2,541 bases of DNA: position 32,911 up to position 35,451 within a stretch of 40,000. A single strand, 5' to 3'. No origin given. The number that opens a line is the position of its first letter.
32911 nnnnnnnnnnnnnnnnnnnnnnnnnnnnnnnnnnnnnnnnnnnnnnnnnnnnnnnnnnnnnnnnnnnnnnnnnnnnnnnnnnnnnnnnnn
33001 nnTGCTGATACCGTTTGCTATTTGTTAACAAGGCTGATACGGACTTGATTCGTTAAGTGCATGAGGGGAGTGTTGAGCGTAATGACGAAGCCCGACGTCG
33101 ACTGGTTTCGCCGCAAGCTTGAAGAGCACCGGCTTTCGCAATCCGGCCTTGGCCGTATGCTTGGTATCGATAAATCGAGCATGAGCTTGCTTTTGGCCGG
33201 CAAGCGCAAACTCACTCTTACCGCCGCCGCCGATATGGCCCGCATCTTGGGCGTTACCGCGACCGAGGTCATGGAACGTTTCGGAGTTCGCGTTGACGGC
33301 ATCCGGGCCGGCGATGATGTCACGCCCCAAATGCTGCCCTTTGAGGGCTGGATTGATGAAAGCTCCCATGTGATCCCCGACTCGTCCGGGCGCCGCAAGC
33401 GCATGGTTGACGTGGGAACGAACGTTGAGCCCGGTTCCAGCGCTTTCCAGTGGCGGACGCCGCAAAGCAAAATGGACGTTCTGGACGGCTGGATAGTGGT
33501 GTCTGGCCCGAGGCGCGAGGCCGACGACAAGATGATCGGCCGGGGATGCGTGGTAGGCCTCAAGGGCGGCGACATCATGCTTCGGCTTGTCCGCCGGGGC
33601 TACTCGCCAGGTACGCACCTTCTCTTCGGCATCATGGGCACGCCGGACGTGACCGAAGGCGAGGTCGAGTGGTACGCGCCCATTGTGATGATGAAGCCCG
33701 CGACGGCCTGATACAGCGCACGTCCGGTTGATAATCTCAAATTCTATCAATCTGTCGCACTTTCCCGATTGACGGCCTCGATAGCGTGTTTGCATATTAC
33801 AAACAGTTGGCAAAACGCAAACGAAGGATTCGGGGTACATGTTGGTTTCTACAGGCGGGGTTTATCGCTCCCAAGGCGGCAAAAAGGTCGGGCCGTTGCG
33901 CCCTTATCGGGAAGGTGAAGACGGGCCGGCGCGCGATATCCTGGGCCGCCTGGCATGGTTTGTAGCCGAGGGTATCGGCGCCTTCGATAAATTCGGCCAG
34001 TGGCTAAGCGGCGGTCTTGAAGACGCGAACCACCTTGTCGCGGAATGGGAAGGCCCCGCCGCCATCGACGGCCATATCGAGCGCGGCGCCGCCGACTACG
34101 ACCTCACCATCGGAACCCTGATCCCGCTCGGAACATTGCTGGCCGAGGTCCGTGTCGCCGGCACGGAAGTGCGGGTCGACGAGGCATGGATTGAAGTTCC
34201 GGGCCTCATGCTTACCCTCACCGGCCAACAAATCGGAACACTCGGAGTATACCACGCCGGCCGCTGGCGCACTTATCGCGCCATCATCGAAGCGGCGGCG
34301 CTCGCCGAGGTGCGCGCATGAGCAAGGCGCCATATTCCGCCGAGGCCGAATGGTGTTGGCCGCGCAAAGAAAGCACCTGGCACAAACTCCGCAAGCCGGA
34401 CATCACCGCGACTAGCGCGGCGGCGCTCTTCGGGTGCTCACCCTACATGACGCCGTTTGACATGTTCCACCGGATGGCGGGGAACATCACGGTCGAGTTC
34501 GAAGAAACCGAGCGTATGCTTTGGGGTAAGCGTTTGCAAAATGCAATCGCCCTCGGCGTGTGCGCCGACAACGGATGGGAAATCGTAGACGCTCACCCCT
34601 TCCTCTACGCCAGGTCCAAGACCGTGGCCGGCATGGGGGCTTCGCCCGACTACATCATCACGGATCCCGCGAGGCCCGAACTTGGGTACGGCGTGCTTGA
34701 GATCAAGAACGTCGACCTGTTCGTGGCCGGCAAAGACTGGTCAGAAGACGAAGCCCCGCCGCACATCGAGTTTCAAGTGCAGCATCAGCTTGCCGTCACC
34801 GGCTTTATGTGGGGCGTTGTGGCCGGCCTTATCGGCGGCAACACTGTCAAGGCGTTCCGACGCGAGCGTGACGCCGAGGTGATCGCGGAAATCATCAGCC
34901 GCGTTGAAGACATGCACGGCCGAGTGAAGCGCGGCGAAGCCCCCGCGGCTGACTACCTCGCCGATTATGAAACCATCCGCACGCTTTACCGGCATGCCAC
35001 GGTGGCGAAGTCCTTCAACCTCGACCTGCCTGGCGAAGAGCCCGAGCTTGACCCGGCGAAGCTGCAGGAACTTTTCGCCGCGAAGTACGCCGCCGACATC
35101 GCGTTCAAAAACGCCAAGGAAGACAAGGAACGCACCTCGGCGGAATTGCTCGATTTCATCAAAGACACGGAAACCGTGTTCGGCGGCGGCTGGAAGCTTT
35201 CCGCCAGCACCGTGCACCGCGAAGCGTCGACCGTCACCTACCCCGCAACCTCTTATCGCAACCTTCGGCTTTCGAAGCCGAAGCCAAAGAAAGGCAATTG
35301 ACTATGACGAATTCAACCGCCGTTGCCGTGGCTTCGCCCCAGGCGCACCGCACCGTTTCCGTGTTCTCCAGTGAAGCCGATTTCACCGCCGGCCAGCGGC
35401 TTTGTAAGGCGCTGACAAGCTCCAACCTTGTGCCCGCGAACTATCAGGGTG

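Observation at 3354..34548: Phage-specific 17-bp motif family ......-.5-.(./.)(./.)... at 15 or more sites, mostly at operon starts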

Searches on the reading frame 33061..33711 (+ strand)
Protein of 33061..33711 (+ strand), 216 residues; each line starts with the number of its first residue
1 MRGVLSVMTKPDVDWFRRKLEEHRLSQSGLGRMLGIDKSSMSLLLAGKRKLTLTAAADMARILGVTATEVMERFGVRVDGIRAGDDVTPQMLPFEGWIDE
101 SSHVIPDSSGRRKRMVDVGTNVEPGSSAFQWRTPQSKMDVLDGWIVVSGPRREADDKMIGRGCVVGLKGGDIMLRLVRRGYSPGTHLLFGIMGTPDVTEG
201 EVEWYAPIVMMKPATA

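Call 12: search_protein_families(library=pfam, proteins=[window:33061-33711:+], max_evalue=0.01)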
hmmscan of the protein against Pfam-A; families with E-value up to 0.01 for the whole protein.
window:33061-33711:+ (216 aa): 3 families
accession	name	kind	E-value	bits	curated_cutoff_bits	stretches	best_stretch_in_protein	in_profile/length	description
PF13560.12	HTH_31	-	2.7e-06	28.1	27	1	21-70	11-61/64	Helix-turn-helix domain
PF01381.28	HTH_3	-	5.4e-06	26.8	23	1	17-69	2-54/55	Helix-turn-helix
PF13443.12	HTH_26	-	0.00034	21.2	22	1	17-72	3-59/63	Cro/C1-type HTH DNA-binding domain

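Call 15: find_related_loci(query=window:33061-33711:+, collection=viral_contigs, flank=10000)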
Query window:33061-33711:+ (216 aa) in viral_contigs; peptide patterns used: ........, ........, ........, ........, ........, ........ (x = any residue, [..] = any of these).
6 stretches matched a pattern, but none encodes a relative of the query by tblastn (E <= 1e-3).

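Call 16: find_homologous_proteins(query=window:33061-33711:+)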
Query window:33061-33711:+ (216 aa): 11 proteins with E <= 0.001 among 388 candidates.
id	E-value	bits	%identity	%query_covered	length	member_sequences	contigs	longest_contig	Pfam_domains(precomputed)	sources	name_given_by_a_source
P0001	9.2e-135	465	100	97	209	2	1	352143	PF01381.29,PF13560.13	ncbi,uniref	ncbi:helix-turn-helix transcriptional regulator [Mesorhizobium argentiipisi]|uniref:Helix-turn-helix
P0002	6.7e-126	436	92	96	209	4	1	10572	PF13560.13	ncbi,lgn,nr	ncbi:MAG: helix-turn-helix transcriptional regulator [Mesorhizobium sp.]|nr:MAG: helix-turn-helix tr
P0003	6.7e-121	420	88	98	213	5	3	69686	PF01381.29,PF13560.13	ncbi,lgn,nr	ncbi:MAG: helix-turn-helix transcriptional regulator [Mesorhizobium sp.]|nr:MAG: helix-turn-helix tr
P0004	5.4e-101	355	76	96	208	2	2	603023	PF01381.29,PF13560.13,PF13443.13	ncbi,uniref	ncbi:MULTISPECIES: helix-turn-helix transcriptional regulator [unclassified Mesorhizobium]|uniref:he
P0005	1.8e-98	347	73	96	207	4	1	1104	PF01381.29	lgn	-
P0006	4.0e-98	346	72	95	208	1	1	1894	PF01381.29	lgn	-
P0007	9.2e-96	338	71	96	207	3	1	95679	PF01381.29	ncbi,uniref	ncbi:helix-turn-helix domain-containing protein [Mesorhizobium sp. M1340]|uniref:helix-turn-helix do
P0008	4.7e-95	335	72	96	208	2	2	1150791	-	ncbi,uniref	ncbi:helix-turn-helix domain-containing protein [Mesorhizobium sp. M0862]|uniref:helix-turn-helix do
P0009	7.1e-92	325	68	96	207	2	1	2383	PF01381.29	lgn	-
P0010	1.2e-86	308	66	96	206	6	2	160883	PF01381.29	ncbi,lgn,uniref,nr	ncbi:MAG: helix-turn-helix transcriptional regulator [Mesorhizobium sp.]|uniref:helix-turn-helix tra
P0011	3.4e-70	254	66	85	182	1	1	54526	-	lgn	-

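Call 17: find_encoding_contigs(protein=P0003, flank=10000, max_places=2)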
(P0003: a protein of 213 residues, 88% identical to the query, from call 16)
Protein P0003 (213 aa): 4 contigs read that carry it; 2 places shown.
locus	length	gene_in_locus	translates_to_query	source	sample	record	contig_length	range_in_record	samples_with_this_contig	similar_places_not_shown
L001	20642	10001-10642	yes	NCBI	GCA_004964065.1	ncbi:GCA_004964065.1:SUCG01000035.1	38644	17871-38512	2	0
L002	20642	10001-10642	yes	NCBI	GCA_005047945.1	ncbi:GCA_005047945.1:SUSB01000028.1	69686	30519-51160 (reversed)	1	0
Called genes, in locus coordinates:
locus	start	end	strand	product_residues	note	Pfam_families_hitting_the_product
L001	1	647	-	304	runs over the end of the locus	-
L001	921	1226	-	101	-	-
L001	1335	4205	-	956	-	-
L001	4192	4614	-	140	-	-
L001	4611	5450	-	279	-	-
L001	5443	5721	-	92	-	-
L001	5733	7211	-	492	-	PF00270:DEAD, PF04851:ResIII, PF00271:Helicase_C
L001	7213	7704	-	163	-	-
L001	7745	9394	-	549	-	PF01555:N6_N4_Mtase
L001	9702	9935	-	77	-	-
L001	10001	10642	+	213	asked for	PF01381:HTH_3 (weak), PF13560:HTH_31 (weak)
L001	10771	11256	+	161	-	-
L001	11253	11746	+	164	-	PF09588:YqaJ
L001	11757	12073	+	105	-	-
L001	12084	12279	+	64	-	-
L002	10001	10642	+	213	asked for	PF01381:HTH_3 (weak), PF13560:HTH_31 (weak)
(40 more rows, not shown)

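Call 18: find_encoding_contigs(protein=P0004, flank=10000, max_places=2)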
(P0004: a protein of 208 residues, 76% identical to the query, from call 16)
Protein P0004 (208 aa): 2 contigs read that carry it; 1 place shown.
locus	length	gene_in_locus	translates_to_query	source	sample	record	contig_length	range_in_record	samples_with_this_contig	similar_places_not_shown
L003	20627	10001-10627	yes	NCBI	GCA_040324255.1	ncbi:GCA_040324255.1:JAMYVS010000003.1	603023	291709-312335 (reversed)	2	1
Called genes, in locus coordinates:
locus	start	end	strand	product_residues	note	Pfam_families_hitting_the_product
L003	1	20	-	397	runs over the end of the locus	PF13185:GAF_2, PF07536:HWE_HK, PF07568:HisKA_2 (weak)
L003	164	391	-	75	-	-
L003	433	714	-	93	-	-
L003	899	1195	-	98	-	-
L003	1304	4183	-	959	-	-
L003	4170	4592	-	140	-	-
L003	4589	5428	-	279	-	-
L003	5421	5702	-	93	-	-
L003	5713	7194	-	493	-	PF00270:DEAD, PF04851:ResIII, PF00271:Helicase_C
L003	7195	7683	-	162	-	-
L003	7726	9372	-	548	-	PF01555:N6_N4_Mtase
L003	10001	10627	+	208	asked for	PF01381:HTH_3 (weak), PF13443:HTH_26 (faint), PF13560:HTH_31 (weak)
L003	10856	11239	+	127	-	-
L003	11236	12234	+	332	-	PF09588:YqaJ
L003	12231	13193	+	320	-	-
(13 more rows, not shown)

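Call 19: find_encoding_contigs(protein=P0007, flank=10000, max_places=2)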
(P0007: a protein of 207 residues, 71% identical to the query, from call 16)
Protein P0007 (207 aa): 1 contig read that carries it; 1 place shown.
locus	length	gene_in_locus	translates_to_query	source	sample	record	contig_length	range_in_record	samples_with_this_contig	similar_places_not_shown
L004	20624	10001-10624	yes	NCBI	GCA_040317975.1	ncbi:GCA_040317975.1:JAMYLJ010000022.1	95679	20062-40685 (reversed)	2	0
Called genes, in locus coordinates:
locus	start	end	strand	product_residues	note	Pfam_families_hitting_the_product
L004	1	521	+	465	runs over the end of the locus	PF00206:Lyase_1, PF10415:FumaraseC_C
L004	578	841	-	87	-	-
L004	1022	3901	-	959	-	PF13362:Toprim_3 (faint)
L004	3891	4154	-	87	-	-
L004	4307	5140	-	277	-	-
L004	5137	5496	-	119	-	-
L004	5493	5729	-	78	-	-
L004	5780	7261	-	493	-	PF00270:DEAD, PF04851:ResIII, PF00271:Helicase_C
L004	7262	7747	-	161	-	PF07750:GcrA (faint)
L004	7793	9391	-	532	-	PF01555:N6_N4_Mtase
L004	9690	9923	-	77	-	-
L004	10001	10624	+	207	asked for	PF01381:HTH_3 (weak)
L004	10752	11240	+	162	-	-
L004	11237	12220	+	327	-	PF09588:YqaJ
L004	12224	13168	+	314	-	-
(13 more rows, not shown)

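Call 20: find_encoding_contigs(protein=P0010, flank=10000, max_places=2)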
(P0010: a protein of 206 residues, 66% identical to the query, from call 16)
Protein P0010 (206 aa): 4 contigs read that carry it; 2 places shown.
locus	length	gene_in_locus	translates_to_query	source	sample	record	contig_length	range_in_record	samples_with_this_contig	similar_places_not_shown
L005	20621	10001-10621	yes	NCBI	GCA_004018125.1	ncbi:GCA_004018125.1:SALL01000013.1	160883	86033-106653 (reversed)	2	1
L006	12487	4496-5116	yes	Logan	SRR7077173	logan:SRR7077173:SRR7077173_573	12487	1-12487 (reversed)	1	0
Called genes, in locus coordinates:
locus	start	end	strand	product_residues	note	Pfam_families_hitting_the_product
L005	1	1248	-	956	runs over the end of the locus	-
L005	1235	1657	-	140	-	-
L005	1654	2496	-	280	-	-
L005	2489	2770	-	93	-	-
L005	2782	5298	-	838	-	PF00270:DEAD (faint), PF05203:Hom_end_hint, PF05204:Hom_end (faint), PF14528:LAGLIDADG_3 (faint), PF04851:ResIII, PF00271:Helicase_C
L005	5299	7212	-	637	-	PF00145:DNA_methylase (weak)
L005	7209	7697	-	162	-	PF07750:GcrA (faint)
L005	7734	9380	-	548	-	PF01555:N6_N4_Mtase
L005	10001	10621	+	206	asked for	PF01381:HTH_3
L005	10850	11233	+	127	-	-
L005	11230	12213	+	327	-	PF09588:YqaJ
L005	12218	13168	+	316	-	-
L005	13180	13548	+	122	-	PF12728:HTH_17 (weak)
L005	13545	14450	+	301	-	-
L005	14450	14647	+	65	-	-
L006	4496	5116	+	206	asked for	PF01381:HTH_3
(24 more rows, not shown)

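Call 35: find_related_loci(query=A1, collection=genome_contigs, flank=10000)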
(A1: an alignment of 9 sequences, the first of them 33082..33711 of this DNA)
Query A1 (209 aa) in genome_contigs; peptide patterns used: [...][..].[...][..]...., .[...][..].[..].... (x = any residue, [..] = any of these).
34 stretches matched a pattern; 1 encode a relative of the query (tblastn E <= 1e-3); 1 distinct loci.
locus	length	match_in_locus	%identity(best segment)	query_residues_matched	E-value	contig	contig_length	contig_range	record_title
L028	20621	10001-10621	86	1-207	1e-122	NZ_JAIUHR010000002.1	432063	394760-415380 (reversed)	Mesorhizobium sp. CA14 contig_2, whole genome shotgun sequence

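Call 44: search_dna_similar(query=window:33082-33711:+, collection=phages, mode=protein, max_rows=15, max_evalue=0.001)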
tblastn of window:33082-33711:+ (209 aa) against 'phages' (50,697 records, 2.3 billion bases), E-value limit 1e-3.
Records with a match: 42; places in all: 42; records where one place covers at least 80% of the query: 42.
Best place of each record, by identity: <60% 42.
By first word of the organism name: Ralstonia 20; Burkholderia 10; Erwinia 5; Klebsiella 3; Pseudomonas 2; Serratia 2.
By host as written in the record: Ralstonia pseudosolanacearum 6; Ralstonia solanacearum 5; Burkholderia cenocepacia 4; - 3; Pseudomonas aeruginosa 2; Klebsiella pneumoniae 51503 2; Burkholderia cepacia LMG 18821 2; Ralstonia pseudosolanacearum I-15 (MT017) 2; and 12 more.
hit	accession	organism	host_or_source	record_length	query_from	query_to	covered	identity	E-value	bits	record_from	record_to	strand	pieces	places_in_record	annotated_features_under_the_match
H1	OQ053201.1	Burkholderia phage CSP3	Burkholderia contaminans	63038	1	205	98%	27.6%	3e-12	71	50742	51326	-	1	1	cI-like repressor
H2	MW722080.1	Klebsiella phage vB_KpnP_ZX1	Klebsiella sp.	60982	8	186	86%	31.1%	3e-17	85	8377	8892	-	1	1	repressor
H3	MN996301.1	Ralstonia phage RpY1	Ralstonia solanacearum SL341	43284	5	186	87%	30.3%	1e-14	77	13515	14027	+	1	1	cI-like putative transcriptional regulator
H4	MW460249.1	Pseudomonas phage Itty13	Pseudomonas aeruginosa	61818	8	184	85%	31.1%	2e-10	65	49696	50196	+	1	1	hypothetical protein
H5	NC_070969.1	Pseudomonas phage Itty13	Pseudomonas aeruginosa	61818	8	184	85%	31.1%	2e-10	65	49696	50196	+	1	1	hypothetical protein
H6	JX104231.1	Burkholderia phage BcepMigl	Burkholderia cenocepacia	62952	1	203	97%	26.7%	4e-14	76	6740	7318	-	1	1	transcriptional regulator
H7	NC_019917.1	Burkholderia phage BcepMigl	Burkholderia cenocepacia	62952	1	203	97%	26.7%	4e-14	76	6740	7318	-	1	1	transcriptional regulator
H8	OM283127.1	Burkholderia phage JC1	Burkholderia cenocepacia Van1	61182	1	205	98%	26.3%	2e-12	71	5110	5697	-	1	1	repressor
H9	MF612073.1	Klebsiella phage SopranoGao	Klebsiella pneumoniae 51503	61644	8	186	86%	29.6%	5e-16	81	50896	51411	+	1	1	transcriptional regulator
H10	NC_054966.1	Klebsiella phage SopranoGao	Klebsiella pneumoniae 51503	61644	8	186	86%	29.6%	5e-16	81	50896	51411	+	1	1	transcriptional regulator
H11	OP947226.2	Ralstonia phage p2110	Ralstonia solanacearum strain Tb1546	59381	1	205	98%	25.7%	2e-14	77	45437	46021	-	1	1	hypothetical protein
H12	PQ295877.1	Ralstonia phage YL2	Ralstonia pseudosolanacearum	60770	1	205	98%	25.7%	2e-14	77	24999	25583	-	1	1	hypothetical protein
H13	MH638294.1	Ralstonia phage GP4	Ralstonia solanacearum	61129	1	205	98%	25.7%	2e-14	77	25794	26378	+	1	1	transcriptional regulator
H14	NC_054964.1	Ralstonia phage GP4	Ralstonia solanacearum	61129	1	205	98%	25.7%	2e-14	77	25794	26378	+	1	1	transcriptional regulator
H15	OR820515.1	Ralstonia phage AhaGv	Ralstonia solanacearum CQPS-1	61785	1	205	98%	25.7%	2e-14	77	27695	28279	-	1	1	transcriptional regulator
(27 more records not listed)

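Call 53: search_solved_structures(query=A1, max_evalue=1)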
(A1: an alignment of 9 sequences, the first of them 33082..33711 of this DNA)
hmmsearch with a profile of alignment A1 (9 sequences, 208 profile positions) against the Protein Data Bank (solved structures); distinct sequences matched with E-value up to 1: 17.
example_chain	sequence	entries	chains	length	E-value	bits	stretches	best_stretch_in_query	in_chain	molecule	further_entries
1lli_A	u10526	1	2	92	0.0023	20.7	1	9-63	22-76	PROTEIN (LAMBDA REPRESSOR)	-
9k3w_A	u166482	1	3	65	0.0026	20.5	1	14-68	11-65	Transcriptional regulator, PbsX family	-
1lmb_3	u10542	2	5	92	0.025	17.3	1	9-63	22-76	PROTEIN (LAMBDA REPRESSOR) | LAMBDA REPRESSOR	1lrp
1rio_A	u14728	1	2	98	0.028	17.2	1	9-63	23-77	Repressor protein CI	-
5ycl_A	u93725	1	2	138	0.04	16.7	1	30-61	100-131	Antitoxin HigA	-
5ifg_B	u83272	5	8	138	0.044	16.5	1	30-61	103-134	Antitoxin HigA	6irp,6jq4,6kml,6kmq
2eby_A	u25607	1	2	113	0.058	16.1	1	17-60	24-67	Putative HTH-type transcriptional regulator ybaQ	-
2icp_A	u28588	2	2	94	0.089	15.5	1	9-59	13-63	antitoxin higa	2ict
3kz3_A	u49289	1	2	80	0.092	15.5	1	10-62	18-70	Repressor protein CI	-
7jvt_C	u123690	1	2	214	0.1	15.4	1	9-63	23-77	Repressor protein CI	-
3trb_A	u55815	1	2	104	0.13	15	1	17-85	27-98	Virulence-associated protein I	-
3bdn_A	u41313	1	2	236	0.16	14.7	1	9-63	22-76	Lambda Repressor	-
2xiu_A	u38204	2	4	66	0.34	13.6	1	14-65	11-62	CYLR2 | CYLR2 SYNONYM CYTOLYSIN REPRESSOR 2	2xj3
1utx_A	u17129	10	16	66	0.37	13.5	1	14-65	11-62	CYLR2 | cytolysin regulator 2 | PUTATIVE TRANSCRIPTION REGULATOR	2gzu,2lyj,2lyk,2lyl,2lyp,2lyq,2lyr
2mez_A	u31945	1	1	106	0.57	12.9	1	10-61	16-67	Multiprotein Bridging Factor (MBP-like)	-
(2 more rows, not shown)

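Call 55: search_protein_families(library=phrogs, proteins=[window:33082-33711:+], max_evalue=0.001)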
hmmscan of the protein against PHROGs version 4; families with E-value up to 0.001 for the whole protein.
window:33082-33711:+ (209 aa): 3 families
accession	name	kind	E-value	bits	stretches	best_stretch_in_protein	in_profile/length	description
phrog_8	-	transcription regulation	7.1e-07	30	1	10-66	164-218/346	transcriptional regulator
phrog_4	-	transcription regulation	4.9e-06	26.8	1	10-70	142-198/400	transcriptional repressor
phrog_2967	-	transcription regulation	0.00066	20.3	1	10-64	16-70/225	transcriptional regulator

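Call 66: search_protein_families(library=ncbifam, proteins=[window:33082-33711:+], max_evalue=0.01)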
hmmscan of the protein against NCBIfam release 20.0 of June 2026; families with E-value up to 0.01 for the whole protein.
window:33082-33711:+ (209 aa): 0 families

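Call 76: predict_structure(alignment_id=A4)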
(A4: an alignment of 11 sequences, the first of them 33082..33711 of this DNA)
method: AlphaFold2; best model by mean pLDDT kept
length: 209 residues; sequences in the alignment: 11
mean_pLDDT: 46.5   pTM: 0.37
mean pLDDT of the five models: 46.5, 45.1, 44.5, 44.3, 44.2
residues with pLDDT >= 90: 5; 70-90: 39; 50-70: 26; < 50: 139
segments of 3 or more residues with pLDDT < 50: 72-209
pLDDT, mean of each block of 10 residues (from residue 1): 77 89 84 82 68 67 62 36 30 34 33 30 33 32 30 32 32 33 35 30 26
secondary structure, 60 per line:
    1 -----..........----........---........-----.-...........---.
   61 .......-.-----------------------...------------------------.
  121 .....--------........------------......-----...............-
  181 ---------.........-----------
elements in order: H6-15 H20-27 H31-38 H46-56 H60-67 E120-125 E134-141 E154-159 E165-179 E190-198

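Call 81: find_related_loci(query=A5, collection=metagenome_contigs, flank=10000)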
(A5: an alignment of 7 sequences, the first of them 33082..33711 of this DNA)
Query A5 (209 aa) in metagenome_contigs; peptide patterns used: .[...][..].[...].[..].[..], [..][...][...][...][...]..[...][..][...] (x = any residue, [..] = any of these).
85 stretches matched a pattern; 1 encode a relative of the query (tblastn E <= 1e-3); 1 distinct loci.
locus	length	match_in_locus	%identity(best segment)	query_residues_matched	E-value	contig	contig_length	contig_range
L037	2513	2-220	47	135-206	5e-17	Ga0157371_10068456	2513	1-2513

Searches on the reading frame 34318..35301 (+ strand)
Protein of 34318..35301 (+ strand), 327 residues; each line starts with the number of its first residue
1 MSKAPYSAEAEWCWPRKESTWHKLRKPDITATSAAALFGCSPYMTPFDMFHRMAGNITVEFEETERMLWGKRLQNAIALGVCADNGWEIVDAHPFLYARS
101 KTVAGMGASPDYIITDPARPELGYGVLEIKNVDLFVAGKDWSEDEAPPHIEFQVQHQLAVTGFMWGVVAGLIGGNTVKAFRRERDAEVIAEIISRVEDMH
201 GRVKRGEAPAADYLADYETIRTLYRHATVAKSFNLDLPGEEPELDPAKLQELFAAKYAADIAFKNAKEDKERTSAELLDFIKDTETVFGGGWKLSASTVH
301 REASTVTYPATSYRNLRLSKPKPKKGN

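Call 12: search_protein_families(library=pfam, proteins=[window:34318-35301:+], max_evalue=0.01)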
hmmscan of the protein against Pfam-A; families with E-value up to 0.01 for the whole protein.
window:34318-35301:+ (327 aa): 1 family
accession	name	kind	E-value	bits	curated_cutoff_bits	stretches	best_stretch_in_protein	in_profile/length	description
PF09588.16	YqaJ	-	7e-18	65.8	22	1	21-163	2-149/150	YqaJ-like viral recombinase domain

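Call 30: find_related_loci(query=window:34318-35301:+, collection=viral_contigs, flank=10000)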
Query window:34318-35301:+ (327 aa) in viral_contigs; peptide patterns used: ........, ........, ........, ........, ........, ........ (x = any residue, [..] = any of these).
14 stretches matched a pattern; 5 encode a relative of the query (tblastn E <= 1e-3); 5 distinct loci.
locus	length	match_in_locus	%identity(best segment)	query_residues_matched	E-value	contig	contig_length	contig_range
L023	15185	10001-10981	84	1-327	0e+0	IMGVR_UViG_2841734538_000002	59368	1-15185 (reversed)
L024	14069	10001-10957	85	1-319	0e+0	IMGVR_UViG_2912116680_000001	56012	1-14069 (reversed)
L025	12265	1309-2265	71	6-324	1e-155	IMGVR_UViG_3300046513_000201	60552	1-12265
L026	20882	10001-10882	36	21-322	2e-50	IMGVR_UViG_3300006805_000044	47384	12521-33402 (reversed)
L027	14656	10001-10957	85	1-319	0e+0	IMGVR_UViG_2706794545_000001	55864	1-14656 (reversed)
